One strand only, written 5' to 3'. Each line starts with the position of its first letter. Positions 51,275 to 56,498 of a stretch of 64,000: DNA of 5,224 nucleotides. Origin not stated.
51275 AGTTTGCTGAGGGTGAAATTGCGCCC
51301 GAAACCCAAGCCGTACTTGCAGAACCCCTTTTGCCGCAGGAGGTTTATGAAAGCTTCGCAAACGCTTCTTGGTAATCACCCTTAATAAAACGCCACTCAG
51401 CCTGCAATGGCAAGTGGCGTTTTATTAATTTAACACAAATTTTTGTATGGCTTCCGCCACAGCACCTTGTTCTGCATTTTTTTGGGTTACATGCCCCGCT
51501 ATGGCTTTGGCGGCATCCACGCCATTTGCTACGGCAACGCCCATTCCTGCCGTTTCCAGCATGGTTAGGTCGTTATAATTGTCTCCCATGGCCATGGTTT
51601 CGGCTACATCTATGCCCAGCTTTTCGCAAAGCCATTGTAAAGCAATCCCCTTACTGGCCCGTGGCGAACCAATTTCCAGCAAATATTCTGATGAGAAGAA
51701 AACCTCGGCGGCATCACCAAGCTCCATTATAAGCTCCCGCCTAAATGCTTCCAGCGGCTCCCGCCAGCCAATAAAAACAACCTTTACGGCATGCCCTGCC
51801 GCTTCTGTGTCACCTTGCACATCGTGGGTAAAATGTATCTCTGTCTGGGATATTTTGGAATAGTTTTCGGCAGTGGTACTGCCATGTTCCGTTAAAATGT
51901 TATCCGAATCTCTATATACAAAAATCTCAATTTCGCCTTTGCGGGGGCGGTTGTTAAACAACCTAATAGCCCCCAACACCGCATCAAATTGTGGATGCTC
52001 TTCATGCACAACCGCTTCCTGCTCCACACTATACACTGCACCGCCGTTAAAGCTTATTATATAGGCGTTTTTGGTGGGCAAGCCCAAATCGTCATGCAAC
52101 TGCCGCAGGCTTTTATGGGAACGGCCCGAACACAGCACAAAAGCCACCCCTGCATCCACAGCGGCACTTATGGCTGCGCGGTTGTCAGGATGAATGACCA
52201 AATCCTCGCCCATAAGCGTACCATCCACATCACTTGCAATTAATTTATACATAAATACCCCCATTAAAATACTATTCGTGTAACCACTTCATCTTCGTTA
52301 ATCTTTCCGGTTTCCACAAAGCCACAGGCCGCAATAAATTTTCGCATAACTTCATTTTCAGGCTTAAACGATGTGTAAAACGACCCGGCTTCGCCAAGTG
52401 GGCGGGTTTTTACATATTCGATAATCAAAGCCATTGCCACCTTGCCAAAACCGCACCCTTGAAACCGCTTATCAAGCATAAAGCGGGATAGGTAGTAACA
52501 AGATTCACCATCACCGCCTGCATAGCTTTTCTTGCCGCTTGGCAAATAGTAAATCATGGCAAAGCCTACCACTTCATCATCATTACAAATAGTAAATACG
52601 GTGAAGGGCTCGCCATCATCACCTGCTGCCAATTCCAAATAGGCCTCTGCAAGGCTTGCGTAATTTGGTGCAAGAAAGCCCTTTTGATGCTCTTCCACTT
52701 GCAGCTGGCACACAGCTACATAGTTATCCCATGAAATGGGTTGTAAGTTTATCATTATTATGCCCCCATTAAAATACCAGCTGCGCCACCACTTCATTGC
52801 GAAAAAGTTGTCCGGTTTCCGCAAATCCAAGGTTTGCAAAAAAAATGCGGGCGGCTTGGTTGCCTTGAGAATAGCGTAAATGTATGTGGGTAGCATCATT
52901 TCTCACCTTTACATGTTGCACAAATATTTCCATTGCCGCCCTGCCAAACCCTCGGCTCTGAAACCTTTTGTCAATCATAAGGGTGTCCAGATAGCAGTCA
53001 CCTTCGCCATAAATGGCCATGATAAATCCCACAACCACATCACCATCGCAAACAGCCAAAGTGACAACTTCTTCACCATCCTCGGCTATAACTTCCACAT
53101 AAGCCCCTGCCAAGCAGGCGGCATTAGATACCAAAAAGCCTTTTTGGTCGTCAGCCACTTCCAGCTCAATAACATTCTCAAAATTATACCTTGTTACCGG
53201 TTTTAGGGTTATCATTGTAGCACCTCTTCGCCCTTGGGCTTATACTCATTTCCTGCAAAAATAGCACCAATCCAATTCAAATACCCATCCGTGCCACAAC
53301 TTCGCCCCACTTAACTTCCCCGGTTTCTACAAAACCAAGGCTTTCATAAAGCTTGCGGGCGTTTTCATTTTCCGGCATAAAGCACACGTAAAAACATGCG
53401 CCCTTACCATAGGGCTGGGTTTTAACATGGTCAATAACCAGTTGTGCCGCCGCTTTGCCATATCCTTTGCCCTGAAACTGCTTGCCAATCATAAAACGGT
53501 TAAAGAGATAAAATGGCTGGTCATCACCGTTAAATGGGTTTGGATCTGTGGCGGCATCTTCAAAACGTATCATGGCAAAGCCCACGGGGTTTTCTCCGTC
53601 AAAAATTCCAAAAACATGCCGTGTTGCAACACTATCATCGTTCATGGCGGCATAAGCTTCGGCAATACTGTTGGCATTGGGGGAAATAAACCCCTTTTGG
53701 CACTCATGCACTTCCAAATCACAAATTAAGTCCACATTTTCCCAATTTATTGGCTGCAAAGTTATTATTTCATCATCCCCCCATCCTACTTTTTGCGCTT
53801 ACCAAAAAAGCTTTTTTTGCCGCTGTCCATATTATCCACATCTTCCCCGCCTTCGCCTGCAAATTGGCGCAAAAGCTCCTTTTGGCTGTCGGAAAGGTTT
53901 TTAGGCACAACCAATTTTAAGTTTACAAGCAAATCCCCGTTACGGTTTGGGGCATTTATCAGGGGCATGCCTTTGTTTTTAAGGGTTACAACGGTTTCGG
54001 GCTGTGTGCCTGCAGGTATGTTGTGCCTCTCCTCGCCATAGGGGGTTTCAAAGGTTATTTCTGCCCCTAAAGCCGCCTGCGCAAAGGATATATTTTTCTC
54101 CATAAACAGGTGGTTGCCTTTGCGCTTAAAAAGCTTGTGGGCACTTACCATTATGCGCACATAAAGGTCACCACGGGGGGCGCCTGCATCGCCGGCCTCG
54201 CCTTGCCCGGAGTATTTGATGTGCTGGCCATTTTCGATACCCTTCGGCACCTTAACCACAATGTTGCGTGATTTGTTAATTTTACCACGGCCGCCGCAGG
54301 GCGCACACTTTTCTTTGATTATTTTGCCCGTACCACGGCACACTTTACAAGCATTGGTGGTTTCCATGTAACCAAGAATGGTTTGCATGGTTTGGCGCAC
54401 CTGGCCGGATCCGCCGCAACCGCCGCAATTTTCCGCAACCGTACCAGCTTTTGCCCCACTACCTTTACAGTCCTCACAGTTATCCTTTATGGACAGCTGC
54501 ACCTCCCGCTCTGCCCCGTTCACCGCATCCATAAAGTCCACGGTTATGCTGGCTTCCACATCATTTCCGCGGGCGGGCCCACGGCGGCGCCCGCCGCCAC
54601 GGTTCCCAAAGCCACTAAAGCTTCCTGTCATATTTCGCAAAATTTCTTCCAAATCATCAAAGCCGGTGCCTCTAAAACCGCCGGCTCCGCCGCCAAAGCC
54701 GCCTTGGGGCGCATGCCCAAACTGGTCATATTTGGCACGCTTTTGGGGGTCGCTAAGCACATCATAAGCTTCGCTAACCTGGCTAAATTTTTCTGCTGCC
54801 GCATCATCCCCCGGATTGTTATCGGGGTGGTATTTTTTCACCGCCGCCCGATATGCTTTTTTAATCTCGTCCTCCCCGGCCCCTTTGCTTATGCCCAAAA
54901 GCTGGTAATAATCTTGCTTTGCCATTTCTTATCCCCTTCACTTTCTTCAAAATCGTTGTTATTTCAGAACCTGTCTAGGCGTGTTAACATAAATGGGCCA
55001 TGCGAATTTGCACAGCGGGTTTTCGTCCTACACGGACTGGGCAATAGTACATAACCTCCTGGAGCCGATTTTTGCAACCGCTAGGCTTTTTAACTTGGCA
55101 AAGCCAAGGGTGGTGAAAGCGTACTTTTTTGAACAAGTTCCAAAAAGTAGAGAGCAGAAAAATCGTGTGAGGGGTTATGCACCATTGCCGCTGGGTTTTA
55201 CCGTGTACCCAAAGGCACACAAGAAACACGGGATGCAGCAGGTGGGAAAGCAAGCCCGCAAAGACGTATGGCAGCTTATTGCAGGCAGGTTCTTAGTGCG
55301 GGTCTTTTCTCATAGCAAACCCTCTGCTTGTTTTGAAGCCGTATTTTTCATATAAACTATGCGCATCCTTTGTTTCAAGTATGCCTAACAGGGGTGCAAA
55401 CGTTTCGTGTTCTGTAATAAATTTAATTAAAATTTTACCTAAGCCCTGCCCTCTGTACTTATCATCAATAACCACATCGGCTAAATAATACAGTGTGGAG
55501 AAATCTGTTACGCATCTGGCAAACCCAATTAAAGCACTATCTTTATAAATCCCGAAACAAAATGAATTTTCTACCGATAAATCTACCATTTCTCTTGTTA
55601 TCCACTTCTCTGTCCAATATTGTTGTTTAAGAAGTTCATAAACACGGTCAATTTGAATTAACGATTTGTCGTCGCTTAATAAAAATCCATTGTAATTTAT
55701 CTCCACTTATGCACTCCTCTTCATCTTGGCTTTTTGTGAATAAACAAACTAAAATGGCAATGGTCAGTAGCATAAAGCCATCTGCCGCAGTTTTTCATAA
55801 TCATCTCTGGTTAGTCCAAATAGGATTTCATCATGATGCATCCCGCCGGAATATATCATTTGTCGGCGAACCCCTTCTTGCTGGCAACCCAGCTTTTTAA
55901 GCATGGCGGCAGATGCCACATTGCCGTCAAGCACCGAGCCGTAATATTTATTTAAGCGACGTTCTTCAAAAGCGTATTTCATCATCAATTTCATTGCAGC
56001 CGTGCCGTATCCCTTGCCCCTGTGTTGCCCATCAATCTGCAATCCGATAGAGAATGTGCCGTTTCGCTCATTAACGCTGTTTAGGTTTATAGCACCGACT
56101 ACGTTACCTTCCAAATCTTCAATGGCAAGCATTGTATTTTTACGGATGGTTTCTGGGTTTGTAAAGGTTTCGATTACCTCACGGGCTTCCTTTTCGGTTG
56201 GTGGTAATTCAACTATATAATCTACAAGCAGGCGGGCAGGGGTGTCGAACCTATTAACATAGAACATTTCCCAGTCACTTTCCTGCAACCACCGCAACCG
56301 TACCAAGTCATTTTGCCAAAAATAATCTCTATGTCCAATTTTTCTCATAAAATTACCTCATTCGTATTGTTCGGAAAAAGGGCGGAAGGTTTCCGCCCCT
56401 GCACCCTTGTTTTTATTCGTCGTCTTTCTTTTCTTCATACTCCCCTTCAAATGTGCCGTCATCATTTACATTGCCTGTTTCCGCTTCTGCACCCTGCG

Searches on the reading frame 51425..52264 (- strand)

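Call 61: search_protein_families(library=ncbifam, proteins=[window:51425-52264:-], max_evalue=1e-8)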
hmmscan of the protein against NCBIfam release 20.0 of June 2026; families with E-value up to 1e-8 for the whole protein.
window:51425-52264:- (279 aa): 19 families
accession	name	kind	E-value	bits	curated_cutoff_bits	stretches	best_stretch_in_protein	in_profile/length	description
TIGR00099.1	Cof-subfamily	subfamily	1.5e-47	162.3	137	1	8-271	1-254/256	Cof-type HAD-IIB family hydrolase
NF007806.0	PRK10513.1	equivalog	8.1e-43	146.8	273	1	7-279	4-270/270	sugar-phosphatase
NF002245.0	PRK01158.1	equivalog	2.2e-29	102.4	198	1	176-278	130-230/233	phosphoglycolate phosphatase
NF007821.0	PRK10530.1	equivalog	6.9e-29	100.9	274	1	6-278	3-272/272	pyridoxal phosphatase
TIGR01484.1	HAD-SF-IIB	subfamily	1.5e-27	97.1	41.8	1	8-245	1-221/221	HAD-IIB family hydrolase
NF008213.0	PRK10976.1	equivalog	1.4e-26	93.7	386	1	5-272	1-259/266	sugar/pyridoxal phosphate phosphatase YigL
NF011705.0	PRK15126.1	equivalog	4.8e-26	91.7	336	1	5-274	1-259/272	HMP-PP phosphatase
TIGR01487.1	Pglycolate_arch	equivalog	6.1e-26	91.6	122.75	1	189-267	132-210/215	phosphoglycolate phosphatase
TIGR01482.1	SPP-subfamily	subfamily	9.1e-26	90.8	107.15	1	9-276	1-224/225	sucrose-phosphate phosphatase subfamily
NF045966.1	YcsE_rel_Pase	equivalog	6.1e-25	88.2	220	1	6-271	2-258/265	YcsE-related riboflavin metabolism phosphatase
TIGR01486.1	HAD-SF-IIB-MPGP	subfamily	9.2e-15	54.7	164.75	0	8-88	1-77/257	mannosyl-3-phosphoglycerate phosphatase family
NF001216.0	PRK00192.1-2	equivalog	9.7e-13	48.1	353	0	8-93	8-91/275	mannosyl-3-phosphoglycerate phosphatase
NF001217.0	PRK00192.1-4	equivalog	5.1e-12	45.9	373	1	9-247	11-225/265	mannosyl-3-phosphoglycerate phosphatase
NF001218.0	PRK00192.1-5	equivalog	1e-11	45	362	1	7-277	5-269/275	mannosyl-3-phosphoglycerate phosphatase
TIGR02463.1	MPGP_rel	hypoth_equivalog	3e-11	43.5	282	0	8-83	1-72/216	mannosyl-3-phosphoglycerate phosphatase-related protein YedP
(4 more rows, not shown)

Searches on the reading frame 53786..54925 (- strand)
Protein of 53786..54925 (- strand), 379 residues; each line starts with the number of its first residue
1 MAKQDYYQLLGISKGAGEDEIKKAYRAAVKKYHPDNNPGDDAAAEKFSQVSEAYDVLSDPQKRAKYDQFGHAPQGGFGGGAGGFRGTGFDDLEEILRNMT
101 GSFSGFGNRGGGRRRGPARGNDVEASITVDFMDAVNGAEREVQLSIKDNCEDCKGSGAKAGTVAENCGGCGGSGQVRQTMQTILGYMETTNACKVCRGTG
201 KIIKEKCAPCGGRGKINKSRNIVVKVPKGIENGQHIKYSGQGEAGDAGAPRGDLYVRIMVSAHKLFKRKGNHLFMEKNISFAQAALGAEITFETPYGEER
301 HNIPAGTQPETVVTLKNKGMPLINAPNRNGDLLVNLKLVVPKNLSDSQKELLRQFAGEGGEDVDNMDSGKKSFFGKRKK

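Call 61: search_protein_families(library=ncbifam, proteins=[window:53786-54925:-], max_evalue=1e-8)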
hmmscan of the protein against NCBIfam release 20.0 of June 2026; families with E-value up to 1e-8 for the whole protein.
window:53786-54925:- (379 aa): 12 families
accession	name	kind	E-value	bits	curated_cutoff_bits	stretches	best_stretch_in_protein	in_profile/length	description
TIGR02349.1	DnaJ_bact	equivalog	1.3e-122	409.6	377.2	1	5-356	1-351/354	molecular chaperone DnaJ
NF008035.0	PRK10767.1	subfamily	3.5e-116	388.3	338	1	1-378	1-366/374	molecular chaperone DnaJ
NF010894.0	PRK14301.1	equivalog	2e-105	352.8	548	1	1-356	1-348/373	chaperone protein DnaJ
NF010885.0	PRK14292.1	equivalog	7.1e-100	334.6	585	1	4-369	2-359/371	chaperone protein DnaJ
NF010871.0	PRK14278.1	equivalog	8.6e-97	324.4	502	1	4-374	3-368/378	molecular chaperone DnaJ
NF010872.0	PRK14279.1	equivalog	7.6e-89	298.6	556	1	3-356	8-376/394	molecular chaperone DnaJ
NF010874.0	PRK14281.1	equivalog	2.7e-83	280.3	619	1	3-378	2-393/397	chaperone protein DnaJ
NF037946.1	terminal_TopJ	equivalog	9.1e-47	160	300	2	2-72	3-72/810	terminal organelle assembly protein TopJ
NF010892.0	PRK14299.1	equivalog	4.1e-45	154.3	392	2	1-147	1-156/291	chaperone protein DnaJ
NF007618.0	PRK10266.1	equivalog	2.9e-43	148.5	403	2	219-357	157-292/306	curved DNA-binding protein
TIGR03835.1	termin_org_DnaJ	equivalog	1.5e-26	93.1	512.25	1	3-71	1-68/871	terminal organelle assembly protein TopJ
NF050028.1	CldAdptActJ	equivalog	4.2e-13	49.6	150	1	5-66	3-69/93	cold adaptation protein ActJcold adaptation protein ActJ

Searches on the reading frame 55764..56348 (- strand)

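Call 61: search_protein_families(library=ncbifam, proteins=[window:55764-56348:-], max_evalue=1e-8)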
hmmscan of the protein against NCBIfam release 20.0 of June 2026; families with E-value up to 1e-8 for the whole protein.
window:55764-56348:- (194 aa): 2 families
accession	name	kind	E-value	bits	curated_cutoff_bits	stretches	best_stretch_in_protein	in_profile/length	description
NF011709.0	PRK15130.1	equivalog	9.3e-10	38.6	218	1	15-184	6-169/186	spermidine N1-acetyltransferase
NF040503.1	resist_ArsN1a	equivalog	6e-09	35.8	170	1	54-173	33-151/159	arsinothricin resistance N-acetyltransferase ArsN1 family A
